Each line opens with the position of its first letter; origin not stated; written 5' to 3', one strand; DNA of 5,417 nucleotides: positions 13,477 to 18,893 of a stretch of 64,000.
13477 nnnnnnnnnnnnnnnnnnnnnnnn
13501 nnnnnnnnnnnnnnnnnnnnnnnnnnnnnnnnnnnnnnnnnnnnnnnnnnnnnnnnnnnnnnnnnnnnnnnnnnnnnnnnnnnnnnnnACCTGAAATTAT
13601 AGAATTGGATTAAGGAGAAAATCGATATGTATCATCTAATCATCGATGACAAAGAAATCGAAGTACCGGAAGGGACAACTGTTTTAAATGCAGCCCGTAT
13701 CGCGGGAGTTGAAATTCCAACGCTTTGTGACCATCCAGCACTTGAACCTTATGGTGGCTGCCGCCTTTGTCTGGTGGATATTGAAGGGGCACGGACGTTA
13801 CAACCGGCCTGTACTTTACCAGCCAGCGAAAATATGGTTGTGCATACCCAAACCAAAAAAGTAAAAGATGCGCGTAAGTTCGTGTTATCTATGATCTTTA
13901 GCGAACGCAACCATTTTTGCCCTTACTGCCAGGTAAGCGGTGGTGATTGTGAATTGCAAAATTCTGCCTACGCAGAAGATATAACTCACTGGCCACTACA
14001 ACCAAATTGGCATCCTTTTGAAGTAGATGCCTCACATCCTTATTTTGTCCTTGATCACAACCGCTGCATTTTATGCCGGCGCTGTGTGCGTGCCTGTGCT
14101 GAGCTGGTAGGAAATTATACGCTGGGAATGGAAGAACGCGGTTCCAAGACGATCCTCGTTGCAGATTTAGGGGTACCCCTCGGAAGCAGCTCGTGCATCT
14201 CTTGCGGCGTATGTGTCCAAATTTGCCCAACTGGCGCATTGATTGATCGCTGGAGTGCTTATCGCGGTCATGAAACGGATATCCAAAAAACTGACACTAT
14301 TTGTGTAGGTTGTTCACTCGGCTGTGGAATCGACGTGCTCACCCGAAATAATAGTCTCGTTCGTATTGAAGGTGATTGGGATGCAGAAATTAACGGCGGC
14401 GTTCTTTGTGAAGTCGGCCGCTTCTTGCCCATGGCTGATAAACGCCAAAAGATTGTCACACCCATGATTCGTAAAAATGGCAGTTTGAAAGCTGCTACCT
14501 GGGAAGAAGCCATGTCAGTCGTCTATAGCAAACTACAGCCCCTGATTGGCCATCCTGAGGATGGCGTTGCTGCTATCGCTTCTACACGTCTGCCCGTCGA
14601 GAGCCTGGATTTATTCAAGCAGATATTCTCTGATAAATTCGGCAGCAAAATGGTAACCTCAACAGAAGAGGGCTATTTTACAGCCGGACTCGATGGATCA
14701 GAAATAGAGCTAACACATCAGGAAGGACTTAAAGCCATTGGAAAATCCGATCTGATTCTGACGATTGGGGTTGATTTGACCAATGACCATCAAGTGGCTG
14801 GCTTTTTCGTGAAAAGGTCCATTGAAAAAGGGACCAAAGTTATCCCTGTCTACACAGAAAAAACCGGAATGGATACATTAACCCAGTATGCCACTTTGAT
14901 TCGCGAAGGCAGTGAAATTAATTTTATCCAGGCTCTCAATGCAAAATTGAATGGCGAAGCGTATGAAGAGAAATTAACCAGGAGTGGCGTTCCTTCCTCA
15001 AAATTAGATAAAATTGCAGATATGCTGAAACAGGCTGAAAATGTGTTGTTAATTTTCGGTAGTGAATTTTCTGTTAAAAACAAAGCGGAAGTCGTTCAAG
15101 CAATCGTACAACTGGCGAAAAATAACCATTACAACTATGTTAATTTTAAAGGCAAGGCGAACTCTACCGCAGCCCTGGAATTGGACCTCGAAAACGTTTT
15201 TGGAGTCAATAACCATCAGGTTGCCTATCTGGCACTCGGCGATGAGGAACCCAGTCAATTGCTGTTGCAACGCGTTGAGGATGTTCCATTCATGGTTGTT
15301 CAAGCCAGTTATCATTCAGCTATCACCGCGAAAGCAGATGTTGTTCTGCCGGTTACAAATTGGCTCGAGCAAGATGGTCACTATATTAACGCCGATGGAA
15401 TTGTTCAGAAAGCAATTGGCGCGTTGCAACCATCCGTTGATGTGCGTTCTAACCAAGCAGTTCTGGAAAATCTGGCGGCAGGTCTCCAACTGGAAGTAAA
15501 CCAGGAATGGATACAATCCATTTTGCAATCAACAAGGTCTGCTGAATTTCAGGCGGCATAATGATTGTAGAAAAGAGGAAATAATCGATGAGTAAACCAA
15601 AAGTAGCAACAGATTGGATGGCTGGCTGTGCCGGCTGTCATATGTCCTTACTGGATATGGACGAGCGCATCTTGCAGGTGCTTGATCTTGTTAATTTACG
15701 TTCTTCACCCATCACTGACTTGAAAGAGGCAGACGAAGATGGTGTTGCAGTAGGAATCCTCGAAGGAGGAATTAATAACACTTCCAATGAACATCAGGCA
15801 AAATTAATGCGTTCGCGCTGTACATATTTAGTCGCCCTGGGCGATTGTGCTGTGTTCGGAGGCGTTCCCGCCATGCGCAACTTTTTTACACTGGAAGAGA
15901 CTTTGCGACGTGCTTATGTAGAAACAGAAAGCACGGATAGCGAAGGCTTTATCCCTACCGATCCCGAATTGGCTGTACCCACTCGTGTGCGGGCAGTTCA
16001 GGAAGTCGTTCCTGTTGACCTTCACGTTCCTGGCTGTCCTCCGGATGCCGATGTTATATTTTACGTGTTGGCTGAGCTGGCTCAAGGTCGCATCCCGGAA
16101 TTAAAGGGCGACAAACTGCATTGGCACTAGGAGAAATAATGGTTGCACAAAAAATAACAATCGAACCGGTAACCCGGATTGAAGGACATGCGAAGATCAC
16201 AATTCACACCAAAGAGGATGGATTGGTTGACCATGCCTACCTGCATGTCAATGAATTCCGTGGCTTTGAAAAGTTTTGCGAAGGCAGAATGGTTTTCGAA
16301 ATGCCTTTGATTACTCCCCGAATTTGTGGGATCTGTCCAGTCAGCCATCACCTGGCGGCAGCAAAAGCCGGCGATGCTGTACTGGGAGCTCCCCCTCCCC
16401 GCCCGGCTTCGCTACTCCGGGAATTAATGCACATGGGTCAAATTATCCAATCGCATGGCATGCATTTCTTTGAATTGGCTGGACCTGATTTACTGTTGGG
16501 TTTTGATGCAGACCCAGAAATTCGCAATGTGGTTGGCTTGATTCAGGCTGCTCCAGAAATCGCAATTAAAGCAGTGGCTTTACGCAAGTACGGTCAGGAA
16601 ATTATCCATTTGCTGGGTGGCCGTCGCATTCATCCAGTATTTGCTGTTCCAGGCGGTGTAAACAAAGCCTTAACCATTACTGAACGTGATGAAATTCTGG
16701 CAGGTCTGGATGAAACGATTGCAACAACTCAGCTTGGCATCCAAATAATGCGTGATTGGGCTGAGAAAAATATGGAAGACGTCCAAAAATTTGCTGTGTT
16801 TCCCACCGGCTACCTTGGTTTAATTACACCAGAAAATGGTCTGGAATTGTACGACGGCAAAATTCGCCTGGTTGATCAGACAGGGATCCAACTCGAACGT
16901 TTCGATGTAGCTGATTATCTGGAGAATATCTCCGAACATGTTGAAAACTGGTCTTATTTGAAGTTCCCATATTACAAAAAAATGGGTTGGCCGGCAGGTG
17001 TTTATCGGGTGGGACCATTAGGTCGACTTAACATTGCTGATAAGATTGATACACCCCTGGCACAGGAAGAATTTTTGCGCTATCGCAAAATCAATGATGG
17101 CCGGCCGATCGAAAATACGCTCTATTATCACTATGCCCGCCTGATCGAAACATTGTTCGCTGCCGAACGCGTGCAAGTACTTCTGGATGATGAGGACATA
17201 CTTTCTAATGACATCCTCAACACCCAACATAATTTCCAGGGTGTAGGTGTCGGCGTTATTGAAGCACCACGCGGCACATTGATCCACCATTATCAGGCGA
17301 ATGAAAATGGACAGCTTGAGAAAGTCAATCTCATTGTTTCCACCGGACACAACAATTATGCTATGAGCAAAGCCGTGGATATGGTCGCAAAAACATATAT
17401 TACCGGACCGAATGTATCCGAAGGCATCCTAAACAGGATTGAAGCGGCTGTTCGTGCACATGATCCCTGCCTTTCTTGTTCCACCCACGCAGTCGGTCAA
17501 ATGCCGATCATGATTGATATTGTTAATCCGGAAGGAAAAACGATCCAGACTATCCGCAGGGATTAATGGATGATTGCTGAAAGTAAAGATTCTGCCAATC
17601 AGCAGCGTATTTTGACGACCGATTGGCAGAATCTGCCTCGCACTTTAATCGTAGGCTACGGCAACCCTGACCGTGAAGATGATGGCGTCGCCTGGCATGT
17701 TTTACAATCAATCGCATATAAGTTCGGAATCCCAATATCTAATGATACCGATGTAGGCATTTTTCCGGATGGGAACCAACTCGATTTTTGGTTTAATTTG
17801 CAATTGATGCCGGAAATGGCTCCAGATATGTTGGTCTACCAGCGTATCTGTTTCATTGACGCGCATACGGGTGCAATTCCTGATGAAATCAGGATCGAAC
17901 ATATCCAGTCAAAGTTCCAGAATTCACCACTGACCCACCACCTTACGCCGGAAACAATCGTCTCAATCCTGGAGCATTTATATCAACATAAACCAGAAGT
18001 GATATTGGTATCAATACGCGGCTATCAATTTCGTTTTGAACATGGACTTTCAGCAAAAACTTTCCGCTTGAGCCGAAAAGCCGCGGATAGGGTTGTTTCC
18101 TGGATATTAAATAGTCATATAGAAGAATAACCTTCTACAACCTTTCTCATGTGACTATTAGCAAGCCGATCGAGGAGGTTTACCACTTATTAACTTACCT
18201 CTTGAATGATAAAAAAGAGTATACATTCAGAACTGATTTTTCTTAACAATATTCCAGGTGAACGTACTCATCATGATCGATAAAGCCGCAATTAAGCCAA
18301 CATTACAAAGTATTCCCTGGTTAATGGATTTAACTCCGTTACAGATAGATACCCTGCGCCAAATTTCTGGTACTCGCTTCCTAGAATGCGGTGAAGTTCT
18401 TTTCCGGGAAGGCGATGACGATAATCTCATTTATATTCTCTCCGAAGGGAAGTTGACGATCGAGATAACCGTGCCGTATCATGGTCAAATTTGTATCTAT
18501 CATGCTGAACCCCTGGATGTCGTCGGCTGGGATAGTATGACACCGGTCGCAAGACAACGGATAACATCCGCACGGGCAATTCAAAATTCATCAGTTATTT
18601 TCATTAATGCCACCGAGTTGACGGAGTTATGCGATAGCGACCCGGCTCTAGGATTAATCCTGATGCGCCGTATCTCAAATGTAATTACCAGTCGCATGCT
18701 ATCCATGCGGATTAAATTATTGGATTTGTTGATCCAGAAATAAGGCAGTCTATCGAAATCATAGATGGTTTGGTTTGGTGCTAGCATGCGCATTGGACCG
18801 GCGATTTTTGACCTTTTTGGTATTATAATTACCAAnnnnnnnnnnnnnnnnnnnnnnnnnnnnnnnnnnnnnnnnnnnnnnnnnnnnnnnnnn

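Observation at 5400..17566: Hybrid hydrogenase locus: an [FeFe]-type sensory/flavoprotein cassette without HydA, run straight into a [NiFe] Hox-type catalytic module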

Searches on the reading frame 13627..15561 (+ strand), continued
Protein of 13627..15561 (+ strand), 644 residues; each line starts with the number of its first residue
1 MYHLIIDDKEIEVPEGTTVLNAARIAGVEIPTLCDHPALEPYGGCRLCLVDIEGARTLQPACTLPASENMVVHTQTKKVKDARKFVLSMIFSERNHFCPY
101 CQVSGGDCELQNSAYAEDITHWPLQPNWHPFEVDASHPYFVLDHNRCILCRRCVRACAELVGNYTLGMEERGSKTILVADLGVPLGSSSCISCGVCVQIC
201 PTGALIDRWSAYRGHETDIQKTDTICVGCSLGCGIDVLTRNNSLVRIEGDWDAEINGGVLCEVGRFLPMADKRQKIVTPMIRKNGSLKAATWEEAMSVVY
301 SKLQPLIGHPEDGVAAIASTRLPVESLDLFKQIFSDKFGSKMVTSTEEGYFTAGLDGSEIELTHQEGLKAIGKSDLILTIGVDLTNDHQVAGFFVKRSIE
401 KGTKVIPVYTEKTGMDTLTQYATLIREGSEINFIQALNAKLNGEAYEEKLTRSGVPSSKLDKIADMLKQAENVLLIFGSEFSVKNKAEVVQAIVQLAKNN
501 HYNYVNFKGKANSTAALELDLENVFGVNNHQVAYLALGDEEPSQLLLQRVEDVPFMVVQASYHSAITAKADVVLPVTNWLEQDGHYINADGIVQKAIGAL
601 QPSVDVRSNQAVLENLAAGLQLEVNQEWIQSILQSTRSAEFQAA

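Call 90: fold_search(model_id=the predicted structure, library=pdb)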
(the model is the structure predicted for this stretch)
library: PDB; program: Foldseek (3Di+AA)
matches with E <= 10: 872; with E <= 0.001: 231
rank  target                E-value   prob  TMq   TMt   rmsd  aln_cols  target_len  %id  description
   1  7t30_A                3.8e-36  1.00  0.54  0.52  12.9       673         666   30  Structure of electron bifurcating Ni-Fe hydrogenase complex HydABCSL in FMN/NAD(H) bound state (released 2022-03-16)
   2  8rqz_C                1.7e-35  1.00  0.56  0.38  14.8       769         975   23  Crystal structure of Molybdenum bispyranopterin guanine dinucleotide formate dehydrogenases ForCE1 from Bacillus subti (released 2025-08-06)
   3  7vw6_A                3.8e-35  1.00  0.57  0.42  13.9       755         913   22  Cryo-EM Structure of Formate Dehydrogenase 1 from Methylorubrum extorquens AM1 (released 2022-06-01)
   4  7t2r_A                1.3e-34  1.00  0.55  0.54  12.8       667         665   30  Structure of electron bifurcating Ni-Fe hydrogenase complex HydABCSL in FMN-free apo state (released 2022-03-16)
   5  8j83_A                1.3e-33  1.00  0.57  0.42  13.4       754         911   22  Crystal structure of formate dehydrogenase from Methylorubrum extorquens AM1 (released 2023-10-11)
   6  8bed_G                1.4e-33  1.00  0.53  0.50  13.8       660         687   23  Cryo-EM structure of the Arabidopsis thaliana I+III2 supercomplex (CI peripheral tip) (released 2023-01-11)
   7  9ktl_A                3.4e-32  1.00  0.56  0.39  13.6       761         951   24  Cryo-EM structure of reduced form of formate dehydrogenase from Rhodobacter aestuarii (RaFDH) with NADH (released 2025-06-18)
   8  6tg9_A                4.8e-32  1.00  0.57  0.40  13.8       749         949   24  Cryo-EM Structure of NADH reduced form of NAD+-dependent Formate Dehydrogenase from Rhodobacter capsulatus (released 2020-04-22)
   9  7aqr_G                5.6e-32  1.00  0.51  0.48  13.9       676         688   22  Cryo-EM structure of Arabidopsis thaliana Complex-I (peripheral arm) (released 2021-12-08)
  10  9buh_G                2.0e-31  1.00  0.53  0.50  14.3       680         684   23  Cryo-EM structure of respiratory supercomplex I III IV (released 2025-05-21)
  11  7xqw_A                2.3e-31  1.00  0.58  0.48  13.9       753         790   22  Formate dehydrogenase (FDH) from Methylobacterium extorquens AM1 (MeFDH1) (released 2023-08-09)
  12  7arc_G                4.3e-31  1.00  0.52  0.50  13.9       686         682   23  Cryo-EM structure of Polytomella Complex-I (peripheral arm) (released 2021-12-08)
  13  8zo8_S1               1.0e-30  1.00  0.52  0.49  14.2       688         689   22  Respirasome open state 3 in presence of metformin (SC-MetO3) (released 2025-11-19)
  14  7qsk_G                1.0e-30  1.00  0.51  0.48  14.2       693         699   22  Bovine complex I in lipid nanodisc, Active-Q10 (released 2022-05-25)
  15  9smf_G                1.2e-30  1.00  0.53  0.49  14.3       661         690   22  Reduced bovine complex I in lipid nanodisc, NADH-active-Q10 (released 2026-03-18)
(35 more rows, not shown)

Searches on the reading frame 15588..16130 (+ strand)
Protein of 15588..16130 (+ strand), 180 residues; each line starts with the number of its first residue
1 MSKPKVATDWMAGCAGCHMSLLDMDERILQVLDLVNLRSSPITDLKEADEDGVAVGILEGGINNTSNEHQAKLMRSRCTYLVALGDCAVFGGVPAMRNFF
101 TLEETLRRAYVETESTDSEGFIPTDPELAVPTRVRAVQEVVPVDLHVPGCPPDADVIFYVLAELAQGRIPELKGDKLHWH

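Call 4: search_protein_families(library=pfam, proteins=[window:15588-16130:+])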
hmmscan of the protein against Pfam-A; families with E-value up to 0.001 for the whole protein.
window:15588-16130:+ (180 aa): 1 family
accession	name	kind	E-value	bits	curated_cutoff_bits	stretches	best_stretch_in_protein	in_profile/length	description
PF01058.29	Oxidored_q6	-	1.6e-29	102.6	27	1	14-164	1-128/128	NADH ubiquinone oxidoreductase, 20 Kd subunit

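Call 53: search_protein_families(library=ncbifam, proteins=[window:15588-16130:+], max_evalue=0.01)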
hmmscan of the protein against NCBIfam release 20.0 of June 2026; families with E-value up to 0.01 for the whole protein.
window:15588-16130:+ (180 aa): 17 families
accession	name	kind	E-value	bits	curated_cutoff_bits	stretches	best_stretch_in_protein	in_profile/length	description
NF045875.1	F420_non_VhuG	exception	1e-37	129.9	450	1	3-173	4-172/286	F420-non-reducing hydrogenase subunit VhuG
NF040831.1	sulfhyd_ShyD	equivalog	4.3e-17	62.5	460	1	11-170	8-153/240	NAD(P)-dependent hydrogenase/sulfhydrogenase 2 subunit delta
NF040836.1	sulfhyd_HydD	equivalog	4e-14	52.4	500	1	5-171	7-160/261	NADPH-dependent hydrogenase/sulfhydrogenase 1 subunit delta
TIGR03294.1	FrhG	equivalog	8.3e-13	48.6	245.5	1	4-94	2-94/228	coenzyme F420 hydrogenase subunit gamma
TIGR01957.1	nuoB_fam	subfamily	1.1e-08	35.1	142.7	1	133-165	107-139/145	NADH-quinone oxidoreductase subunit B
NF005012.1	PRK06411.1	subfamily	1.2e-08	34.6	116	1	133-166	123-156/166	NADH-quinone oxidoreductase subunit NuoB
NF011391.0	PRK14816.1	equivalog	6e-07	29.2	283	1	134-165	143-174/196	NADH-quinone oxidoreductase subunit B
NF045520.1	H2_NiFeSe_small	exception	2.9e-06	26.9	470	0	67-114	133-180/314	NiFeSe hydrogenase small subunit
NF011394.0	PRK14819.1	equivalog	4.1e-05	23.2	312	1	134-169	122-156/264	NADH-quinone oxidoreductase subunit B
NF011395.0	PRK14820.1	equivalog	0.00016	21.5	263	1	135-161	124-150/180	NADH-quinone oxidoreductase subunit B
TIGR00391.1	hydA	subfamily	0.00039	19.6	179.5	0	130-172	171-216/365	hydrogenase small subunit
NF011393.0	PRK14818.1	equivalog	0.00065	19.3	255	1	135-159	122-146/173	NADH dehydrogenase subunit B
NF009808.0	PRK13292.1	equivalog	0.00081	17.3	1156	1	133-164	114-145/791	NADH-quinone oxidoreductase subunit B/C/D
NF011392.0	PRK14817.1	equivalog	0.00097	18.9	271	1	134-159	126-151/182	NADH-quinone oxidoreductase subunit B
NF011389.0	PRK14814.1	equivalog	0.0012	18.7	285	1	135-164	124-153/186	NADH dehydrogenase subunit B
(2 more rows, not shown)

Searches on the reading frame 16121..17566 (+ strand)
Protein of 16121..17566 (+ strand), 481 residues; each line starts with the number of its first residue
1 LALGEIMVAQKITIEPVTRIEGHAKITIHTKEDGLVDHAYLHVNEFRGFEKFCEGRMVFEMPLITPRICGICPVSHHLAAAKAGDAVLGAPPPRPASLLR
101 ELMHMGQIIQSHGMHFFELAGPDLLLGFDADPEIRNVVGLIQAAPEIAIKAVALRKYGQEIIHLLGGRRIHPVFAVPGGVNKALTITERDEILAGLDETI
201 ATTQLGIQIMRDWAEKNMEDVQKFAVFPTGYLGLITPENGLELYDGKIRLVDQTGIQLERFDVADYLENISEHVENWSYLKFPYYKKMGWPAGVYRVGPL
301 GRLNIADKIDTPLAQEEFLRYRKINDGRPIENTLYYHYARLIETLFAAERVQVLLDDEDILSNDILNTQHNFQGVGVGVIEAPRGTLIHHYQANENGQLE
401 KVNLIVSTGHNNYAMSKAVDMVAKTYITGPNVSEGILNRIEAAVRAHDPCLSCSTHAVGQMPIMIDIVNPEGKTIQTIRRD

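Call 4: search_protein_families(library=pfam, proteins=[window:16121-17566:+])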
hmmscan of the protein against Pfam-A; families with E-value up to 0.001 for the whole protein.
window:16121-17566:+ (481 aa): 1 family
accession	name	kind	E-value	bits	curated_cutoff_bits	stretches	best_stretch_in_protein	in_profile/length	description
PF00374.24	NiFeSe_Hases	-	4.9e-31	108.7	25.8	2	47-123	1-77/508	Nickel-dependent hydrogenase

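Call 5: search_solved_structures(query=window:16121-17566:+, max_evalue=0.00001)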
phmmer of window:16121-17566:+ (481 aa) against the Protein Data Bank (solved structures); distinct sequences matched with E-value up to 0.00001: 69 (the best 60 are shown).
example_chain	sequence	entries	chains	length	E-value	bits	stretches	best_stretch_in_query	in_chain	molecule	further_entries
7t2r_D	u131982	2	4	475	1.6e-176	590.9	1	11-481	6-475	NiFe hydrogenase large subunit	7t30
5odc_F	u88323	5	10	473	5.8e-125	421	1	11-479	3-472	Methyl-viologen reducing hydrogenase subunit A | Methyl-viologen reducing hydrogenase, subunit A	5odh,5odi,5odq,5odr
5xf9_D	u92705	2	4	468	1.7e-123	416.1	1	9-456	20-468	NAD-reducing hydrogenase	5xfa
9sfi_g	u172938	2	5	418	2.1e-120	406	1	11-424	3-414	Coenzyme F420-reducing hydrogenase, alpha subunit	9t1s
9sw2_F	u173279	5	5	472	2.6e-118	399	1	11-476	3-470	F420-non-reducing hydrogenase subunit A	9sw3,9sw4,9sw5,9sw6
5yxy_A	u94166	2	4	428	3.7e-35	124.8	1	11-457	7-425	Cytosolic NiFe-hydrogenase, alpha subunit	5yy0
9nez_D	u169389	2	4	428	1.4e-34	122.9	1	11-458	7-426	Sulfhydrogenase 1 subunit alpha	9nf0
9e15_B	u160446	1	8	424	9.5e-34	120.2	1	11-456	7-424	Sulfhydrogenase 1 subunit alpha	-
9e1j_B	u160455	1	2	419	1.2e-33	119.8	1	12-456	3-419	Sulfhydrogenase 1 subunit alpha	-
6qgt_A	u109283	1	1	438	3.3e-30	108.5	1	11-185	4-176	F420-reducing hydrogenase, subunit alpha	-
9r51_A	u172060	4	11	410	3.5e-30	108.4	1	12-189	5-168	F420-reducing [NiFe]-hydrogenase from Methanothermococcus thermolithotrophicus subunit alp | F420-reducing [NiFe]-hydrogenase from Methanothermococcus thermolit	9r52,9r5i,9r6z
6qgr_A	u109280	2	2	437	4e-30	108.2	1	12-185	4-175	Coenzyme F420 hydrogenase subunit alpha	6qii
3zfs_A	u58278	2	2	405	1.4e-29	106.4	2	9-198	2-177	F420-REDUCING HYDROGENASE, SUBUNIT ALPHA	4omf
5jsu_B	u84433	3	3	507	2.2e-29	105.8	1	11-185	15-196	Periplasmic [NiFeSe] hydrogenase, large subunit, selenocysteine-containing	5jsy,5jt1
4ci0_A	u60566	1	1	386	5.2e-29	104.6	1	9-198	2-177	F420-REDUCING HYDROGENASE, SUBUNIT ALPHA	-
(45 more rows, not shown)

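Call 53: search_protein_families(library=ncbifam, proteins=[window:16139-17566:+], max_evalue=0.01)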
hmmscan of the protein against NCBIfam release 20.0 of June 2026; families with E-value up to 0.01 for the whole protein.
window:16139-17566:+ (475 aa): 11 families
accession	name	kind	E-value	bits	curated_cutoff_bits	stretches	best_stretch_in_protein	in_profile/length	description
NF041785.2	VhuA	equivalog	3e-135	451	800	1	4-419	2-415/418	F420-non-reducing hydrogenase Vhu subunit A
NF040828.1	sulfhyd_ShyA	equivalog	6.3e-53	180.1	700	1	6-452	3-413/415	NAD(P)-dependent hydrogenase/sulfhydrogenase 2 subunit alpha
TIGR03295.1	frhA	equivalog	6.1e-48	163.8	392.5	2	3-211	2-199/412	coenzyme F420 hydrogenase subunit alpha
NF033181.1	NiFeSe_hydrog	equivalog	7.1e-47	160.4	600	2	3-124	1-121/507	nickel-dependent hydrogenase large subunit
NF045518.1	H2_NiFeSe_large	exception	1.4e-44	152.8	780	2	5-180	3-185/485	NiFeSe hydrogenase large subunit HysA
NF040832.1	sulfhyd_HydA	equivalog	4.1e-40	138.2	880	1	5-452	4-424/426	NADPH-dependent hydrogenase/sulfhydrogenase 1 subunit alpha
NF007778.0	PRK10467.1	equivalog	3.5e-23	81.7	969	2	3-117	2-115/567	hydrogenase 2 large subunit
NF007550.0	PRK10170.1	equivalog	3.2e-21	75.4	1101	2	4-124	17-137/597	Ni/Fe-hydrogenase large subunit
NF041786.2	VhuU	equivalog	3.1e-06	26.9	70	1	426-452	3-29/45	F420-non-reducing hydrogenase selenoprotein subunit VhuU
NF004739.1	PRK06075.1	equivalog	4.8e-06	25.6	360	0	34-107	36-105/384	NADH-quinone oxidoreductase subunit D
TIGR01962.1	NuoD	equivalog_domain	0.0017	17.3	459.35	0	40-108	40-108/386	NADH dehydrogenase (quinone) subunit D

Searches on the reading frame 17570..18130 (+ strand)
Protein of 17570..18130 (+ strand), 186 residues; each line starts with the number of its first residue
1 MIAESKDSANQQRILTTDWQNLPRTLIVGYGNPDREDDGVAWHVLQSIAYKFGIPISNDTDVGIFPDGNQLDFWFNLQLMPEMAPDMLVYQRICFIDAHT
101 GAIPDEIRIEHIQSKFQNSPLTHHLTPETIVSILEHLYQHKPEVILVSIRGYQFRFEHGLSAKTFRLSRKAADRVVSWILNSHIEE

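Call 4: search_protein_families(library=pfam, proteins=[window:17570-18130:+])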
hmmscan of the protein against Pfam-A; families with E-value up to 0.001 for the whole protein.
window:17570-18130:+ (186 aa): 0 families

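Call 43: search_protein_families(library=pfam, proteins=[window:17570-18130:+], max_evalue=0.01)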
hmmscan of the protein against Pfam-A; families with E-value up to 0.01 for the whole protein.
window:17570-18130:+ (186 aa): 0 families

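Call 53: search_protein_families(library=ncbifam, proteins=[window:17570-18130:+], max_evalue=0.01)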
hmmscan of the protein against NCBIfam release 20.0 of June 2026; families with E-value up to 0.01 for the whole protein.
window:17570-18130:+ (186 aa): 1 family
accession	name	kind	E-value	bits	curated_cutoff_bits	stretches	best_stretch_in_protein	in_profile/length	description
TIGR00072.1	hydrog_prot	superfamily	1e-10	41.8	47.45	1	26-178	1-144/145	hydrogenase maturation protease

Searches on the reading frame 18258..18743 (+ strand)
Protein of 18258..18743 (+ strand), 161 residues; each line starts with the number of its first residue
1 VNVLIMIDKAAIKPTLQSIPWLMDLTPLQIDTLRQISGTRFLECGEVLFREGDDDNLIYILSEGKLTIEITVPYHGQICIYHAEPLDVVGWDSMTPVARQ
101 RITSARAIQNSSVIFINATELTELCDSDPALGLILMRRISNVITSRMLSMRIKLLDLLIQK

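Call 4: search_protein_families(library=pfam, proteins=[window:18258-18743:+])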
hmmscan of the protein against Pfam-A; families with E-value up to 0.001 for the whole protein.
window:18258-18743:+ (161 aa): 1 family
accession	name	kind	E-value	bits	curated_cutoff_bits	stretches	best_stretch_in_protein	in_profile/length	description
PF00027.35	cNMP_binding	-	1e-11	45.1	27.5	1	40-128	2-89/89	Cyclic nucleotide-binding domain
